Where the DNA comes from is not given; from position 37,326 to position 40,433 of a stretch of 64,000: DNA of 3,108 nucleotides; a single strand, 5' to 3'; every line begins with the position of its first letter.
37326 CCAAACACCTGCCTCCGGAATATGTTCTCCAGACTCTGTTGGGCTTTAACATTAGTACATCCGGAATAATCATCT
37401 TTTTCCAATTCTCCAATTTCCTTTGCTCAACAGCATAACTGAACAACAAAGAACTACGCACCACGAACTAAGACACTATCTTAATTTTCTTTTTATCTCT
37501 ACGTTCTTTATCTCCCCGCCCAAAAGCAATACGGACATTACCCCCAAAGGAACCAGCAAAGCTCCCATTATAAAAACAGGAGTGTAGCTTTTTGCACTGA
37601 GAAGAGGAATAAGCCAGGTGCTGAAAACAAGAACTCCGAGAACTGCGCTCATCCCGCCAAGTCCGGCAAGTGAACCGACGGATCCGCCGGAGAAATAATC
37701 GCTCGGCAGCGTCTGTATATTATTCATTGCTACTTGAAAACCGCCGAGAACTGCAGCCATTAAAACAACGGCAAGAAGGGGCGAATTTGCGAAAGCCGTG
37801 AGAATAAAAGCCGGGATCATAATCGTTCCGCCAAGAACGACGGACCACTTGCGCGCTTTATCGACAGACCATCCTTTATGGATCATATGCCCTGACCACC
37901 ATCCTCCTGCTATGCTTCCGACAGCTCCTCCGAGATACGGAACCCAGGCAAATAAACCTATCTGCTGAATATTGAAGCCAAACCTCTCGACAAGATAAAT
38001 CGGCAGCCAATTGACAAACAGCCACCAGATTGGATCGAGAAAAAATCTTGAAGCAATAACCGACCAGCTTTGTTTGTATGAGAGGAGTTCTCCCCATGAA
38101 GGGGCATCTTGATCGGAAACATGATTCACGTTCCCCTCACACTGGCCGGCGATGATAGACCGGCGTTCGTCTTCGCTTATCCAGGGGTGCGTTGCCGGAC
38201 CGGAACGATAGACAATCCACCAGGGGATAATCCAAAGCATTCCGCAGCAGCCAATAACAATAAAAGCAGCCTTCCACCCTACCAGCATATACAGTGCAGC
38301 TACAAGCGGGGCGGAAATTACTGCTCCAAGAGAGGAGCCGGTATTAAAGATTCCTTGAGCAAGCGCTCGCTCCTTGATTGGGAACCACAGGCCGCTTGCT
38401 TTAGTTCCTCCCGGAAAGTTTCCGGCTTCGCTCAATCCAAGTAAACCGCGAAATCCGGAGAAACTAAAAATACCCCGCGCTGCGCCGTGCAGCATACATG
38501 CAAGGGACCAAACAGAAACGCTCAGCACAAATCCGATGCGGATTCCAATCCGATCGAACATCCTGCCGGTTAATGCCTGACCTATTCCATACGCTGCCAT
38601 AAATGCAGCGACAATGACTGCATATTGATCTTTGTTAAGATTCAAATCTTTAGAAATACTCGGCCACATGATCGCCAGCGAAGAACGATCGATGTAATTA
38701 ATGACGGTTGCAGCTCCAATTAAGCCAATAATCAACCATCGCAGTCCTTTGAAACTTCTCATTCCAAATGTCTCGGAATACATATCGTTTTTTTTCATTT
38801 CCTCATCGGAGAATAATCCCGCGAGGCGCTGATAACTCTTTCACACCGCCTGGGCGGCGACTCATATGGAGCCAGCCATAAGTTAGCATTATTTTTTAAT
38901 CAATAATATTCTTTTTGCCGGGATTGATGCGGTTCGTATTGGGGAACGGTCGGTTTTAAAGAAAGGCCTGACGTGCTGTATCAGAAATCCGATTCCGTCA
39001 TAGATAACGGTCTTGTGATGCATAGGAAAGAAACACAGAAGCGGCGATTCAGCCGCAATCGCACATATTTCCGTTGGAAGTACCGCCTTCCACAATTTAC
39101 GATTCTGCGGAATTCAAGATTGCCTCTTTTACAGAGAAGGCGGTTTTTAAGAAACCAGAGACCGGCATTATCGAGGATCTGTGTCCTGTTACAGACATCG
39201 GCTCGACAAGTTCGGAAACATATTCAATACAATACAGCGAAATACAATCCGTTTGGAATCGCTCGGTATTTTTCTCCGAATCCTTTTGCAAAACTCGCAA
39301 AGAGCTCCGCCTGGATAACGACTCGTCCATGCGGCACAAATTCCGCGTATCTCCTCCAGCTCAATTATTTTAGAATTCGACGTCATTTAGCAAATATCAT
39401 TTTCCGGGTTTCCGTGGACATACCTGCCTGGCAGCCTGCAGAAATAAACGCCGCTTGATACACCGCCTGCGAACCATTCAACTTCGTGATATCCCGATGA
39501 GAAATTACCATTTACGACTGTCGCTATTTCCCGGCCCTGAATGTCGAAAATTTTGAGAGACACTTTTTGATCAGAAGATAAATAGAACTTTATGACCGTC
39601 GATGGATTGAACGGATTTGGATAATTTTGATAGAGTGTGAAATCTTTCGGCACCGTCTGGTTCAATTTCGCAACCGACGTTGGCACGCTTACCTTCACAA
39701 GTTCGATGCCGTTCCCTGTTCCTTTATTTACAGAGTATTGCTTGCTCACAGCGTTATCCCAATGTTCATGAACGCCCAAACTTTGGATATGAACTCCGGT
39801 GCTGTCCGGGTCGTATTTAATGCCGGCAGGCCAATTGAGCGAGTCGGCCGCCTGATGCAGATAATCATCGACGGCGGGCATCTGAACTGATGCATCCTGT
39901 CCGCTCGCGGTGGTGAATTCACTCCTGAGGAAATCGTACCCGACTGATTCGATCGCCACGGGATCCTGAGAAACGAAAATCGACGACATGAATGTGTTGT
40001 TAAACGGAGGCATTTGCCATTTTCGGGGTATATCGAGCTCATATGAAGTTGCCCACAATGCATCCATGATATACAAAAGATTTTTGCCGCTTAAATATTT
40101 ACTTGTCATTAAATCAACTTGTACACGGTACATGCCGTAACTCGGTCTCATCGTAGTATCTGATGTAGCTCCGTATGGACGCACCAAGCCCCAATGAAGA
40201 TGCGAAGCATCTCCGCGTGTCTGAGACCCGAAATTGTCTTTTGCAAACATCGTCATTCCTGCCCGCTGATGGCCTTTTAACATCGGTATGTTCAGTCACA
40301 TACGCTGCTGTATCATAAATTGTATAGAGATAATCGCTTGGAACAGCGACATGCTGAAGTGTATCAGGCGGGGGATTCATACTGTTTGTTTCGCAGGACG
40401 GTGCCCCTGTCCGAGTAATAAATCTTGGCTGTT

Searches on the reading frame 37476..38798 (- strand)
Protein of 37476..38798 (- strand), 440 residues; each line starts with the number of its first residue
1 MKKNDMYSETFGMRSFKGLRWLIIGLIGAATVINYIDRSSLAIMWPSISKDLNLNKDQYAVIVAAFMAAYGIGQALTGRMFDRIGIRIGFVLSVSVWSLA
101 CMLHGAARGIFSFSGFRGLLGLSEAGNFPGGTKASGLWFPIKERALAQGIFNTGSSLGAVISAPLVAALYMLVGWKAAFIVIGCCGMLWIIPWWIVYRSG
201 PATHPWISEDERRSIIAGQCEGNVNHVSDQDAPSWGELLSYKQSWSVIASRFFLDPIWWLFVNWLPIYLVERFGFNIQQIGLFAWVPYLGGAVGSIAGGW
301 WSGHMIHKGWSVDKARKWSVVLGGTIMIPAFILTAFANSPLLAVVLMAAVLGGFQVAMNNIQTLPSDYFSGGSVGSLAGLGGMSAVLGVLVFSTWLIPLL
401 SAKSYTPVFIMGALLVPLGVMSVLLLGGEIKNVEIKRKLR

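Call 25: search_protein_families(library=pfam, proteins=[window:37476-38798:-], max_evalue=0.0001)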
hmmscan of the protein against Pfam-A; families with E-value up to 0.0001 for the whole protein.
window:37476-38798:- (440 aa): 1 family
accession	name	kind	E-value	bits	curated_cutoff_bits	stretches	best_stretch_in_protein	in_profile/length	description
PF07690.21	MFS_1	-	4.9e-47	161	33.4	1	29-305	3-265/347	Major Facilitator Superfamily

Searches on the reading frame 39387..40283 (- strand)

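Call 25: search_protein_families(library=pfam, proteins=[window:39387-40283:-], max_evalue=0.0001)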
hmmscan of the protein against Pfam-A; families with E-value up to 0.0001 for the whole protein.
window:39387-40283:- (298 aa): 1 family
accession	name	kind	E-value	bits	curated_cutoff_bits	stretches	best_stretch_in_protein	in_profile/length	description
PF18962.6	Por_Secre_tail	-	1.2e-06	29.2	27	1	221-284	2-62/75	Secretion system C-terminal sorting domain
